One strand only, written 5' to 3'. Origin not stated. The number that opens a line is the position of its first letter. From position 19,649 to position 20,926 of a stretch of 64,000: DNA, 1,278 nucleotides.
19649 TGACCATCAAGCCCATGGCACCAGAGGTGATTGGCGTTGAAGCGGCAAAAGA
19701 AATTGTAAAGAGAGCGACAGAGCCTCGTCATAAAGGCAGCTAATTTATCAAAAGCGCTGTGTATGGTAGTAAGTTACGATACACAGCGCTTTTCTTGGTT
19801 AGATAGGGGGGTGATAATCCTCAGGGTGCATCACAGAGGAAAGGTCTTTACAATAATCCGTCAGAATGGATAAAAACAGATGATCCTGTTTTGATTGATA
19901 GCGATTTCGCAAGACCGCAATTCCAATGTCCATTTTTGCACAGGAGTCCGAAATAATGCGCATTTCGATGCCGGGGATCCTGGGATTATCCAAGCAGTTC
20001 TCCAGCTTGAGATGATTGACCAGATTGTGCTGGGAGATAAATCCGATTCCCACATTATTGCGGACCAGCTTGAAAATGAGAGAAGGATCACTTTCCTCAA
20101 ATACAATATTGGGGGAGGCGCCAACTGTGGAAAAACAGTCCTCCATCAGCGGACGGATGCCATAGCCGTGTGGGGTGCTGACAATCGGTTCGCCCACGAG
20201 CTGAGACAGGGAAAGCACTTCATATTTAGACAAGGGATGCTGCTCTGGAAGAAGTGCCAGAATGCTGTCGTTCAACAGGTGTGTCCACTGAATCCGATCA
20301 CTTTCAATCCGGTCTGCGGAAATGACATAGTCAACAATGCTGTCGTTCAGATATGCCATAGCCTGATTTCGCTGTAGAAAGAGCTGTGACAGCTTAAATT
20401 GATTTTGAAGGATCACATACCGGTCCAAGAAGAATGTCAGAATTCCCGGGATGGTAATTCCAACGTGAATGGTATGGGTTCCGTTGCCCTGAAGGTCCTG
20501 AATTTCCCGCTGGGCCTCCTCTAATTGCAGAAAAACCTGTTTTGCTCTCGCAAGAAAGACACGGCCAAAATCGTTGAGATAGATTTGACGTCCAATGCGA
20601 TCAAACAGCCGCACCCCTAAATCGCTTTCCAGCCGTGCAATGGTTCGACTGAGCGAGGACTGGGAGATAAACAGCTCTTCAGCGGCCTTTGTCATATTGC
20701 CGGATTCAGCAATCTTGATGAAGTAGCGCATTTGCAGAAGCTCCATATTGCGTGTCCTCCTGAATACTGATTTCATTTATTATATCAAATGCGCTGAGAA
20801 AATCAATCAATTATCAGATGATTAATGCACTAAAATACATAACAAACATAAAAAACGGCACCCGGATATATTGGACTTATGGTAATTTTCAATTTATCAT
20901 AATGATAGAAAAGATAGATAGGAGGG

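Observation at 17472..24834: LysR-controlled island combining BaiE-like, BaiCD/BaiH-like and BaiG-like protein families without the rest of a bai pathway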

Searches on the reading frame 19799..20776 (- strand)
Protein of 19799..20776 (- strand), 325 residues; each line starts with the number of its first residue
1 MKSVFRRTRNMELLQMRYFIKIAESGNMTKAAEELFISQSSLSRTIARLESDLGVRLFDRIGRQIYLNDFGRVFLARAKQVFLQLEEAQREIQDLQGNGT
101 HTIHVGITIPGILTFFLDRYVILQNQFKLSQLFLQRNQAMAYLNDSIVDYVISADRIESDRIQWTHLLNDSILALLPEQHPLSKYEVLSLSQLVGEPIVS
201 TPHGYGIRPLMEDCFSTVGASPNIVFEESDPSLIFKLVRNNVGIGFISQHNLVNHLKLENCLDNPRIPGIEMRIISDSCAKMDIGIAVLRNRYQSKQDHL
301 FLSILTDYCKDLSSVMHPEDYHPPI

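Call 3: search_protein_families(library=pfam, proteins=[window:19799-20776:-], max_evalue=0.01)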
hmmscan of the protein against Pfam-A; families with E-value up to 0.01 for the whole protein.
window:19799-20776:- (325 aa): 3 families
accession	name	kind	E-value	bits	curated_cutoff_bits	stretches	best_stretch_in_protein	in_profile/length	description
PF00126.33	HTH_1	-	2e-21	76.1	26.6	1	15-72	3-60/60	Bacterial regulatory helix-turn-helix protein, lysR family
PF03466.25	LysR_substrate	-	1.7e-20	73.7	28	1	125-308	33-207/209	LysR substrate binding domain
PF13556.12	HTH_30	-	0.008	16.4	27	0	23-59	10-46/59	PucR C-terminal helix-turn-helix domain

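Call 4: search_protein_families(library=ncbifam, proteins=[window:19799-20776:-], max_evalue=0.01)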
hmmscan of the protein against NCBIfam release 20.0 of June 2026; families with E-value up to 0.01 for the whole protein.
window:19799-20776:- (325 aa): 55 families (the best 25 are shown)
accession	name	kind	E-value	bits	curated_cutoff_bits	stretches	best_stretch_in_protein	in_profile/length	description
NF053705.1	TransRegGltCGpos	equivalog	8.7e-44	149.9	350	1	11-313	1-297/300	glutamate biosynthesis transcriptional regulator GltC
NF047520.1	trans_act_CidR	equivalog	1.3e-35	123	415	1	11-258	1-250/292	cidABC operon transcriptional activator CidR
NF008416.0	PRK11242.1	equivalog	5.1e-33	114.7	277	1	11-240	1-234/300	transcriptional regulator CynR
NF007385.0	PRK09906.1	equivalog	4.6e-32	111.3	356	1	11-265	1-257/296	DNA-binding transcriptional regulator HcaR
TIGR03339.1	phn_lysR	subfamily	3e-31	108.7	341.1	1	15-259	1-245/279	aminoethylphosphonate catabolism associated LysR family transcriptional regulator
NF040786.1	LysR_Sec_metab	equivalog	1.1e-30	106.7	250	1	11-261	1-259/298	selenium metabolism-associated LysR family transcriptional regulator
NF045775.1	acetoin_reg_AlsR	exception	8e-29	101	430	1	11-249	1-244/290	acetoin biosynthesis transcriptional regulator AlsR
NF007439.0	PRK09986.1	equivalog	5.6e-28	98.1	290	1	9-249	5-251/296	LysR family transcriptional regulator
NF047354.1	trans_reg_GltC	equivalog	4.1e-23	82.3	300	1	11-198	1-193/290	glutamate biosynthesis transcriptional regulator GltC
NF008361.0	PRK11151.1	equivalog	9.2e-23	81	329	1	11-255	1-248/305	DNA-binding transcriptional regulator OxyR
NF009327.0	PRK12684.1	subfamily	1.4e-22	80.3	402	1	11-249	1-245/313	CysB family HTH-type transcriptional regulator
NF040889.1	trans_reg_YeiE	equivalog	2.8e-22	79.3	480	1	11-258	3-248/288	DNA-binding transcriptional regulator YeiE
NF009326.0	PRK12681.1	equivalog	1.3e-21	77.4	436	1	11-250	1-246/324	HTH-type transcriptional regulator CysB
TIGR02424.1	TF_pcaQ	equivalog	1.7e-21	76.4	303.8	1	15-252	7-250/300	pca operon transcription factor PcaQ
NF052633.1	LysR_TF_PsrA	exception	1e-20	73.9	540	1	10-247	4-244/297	L-proline-binding transcription factor PsrA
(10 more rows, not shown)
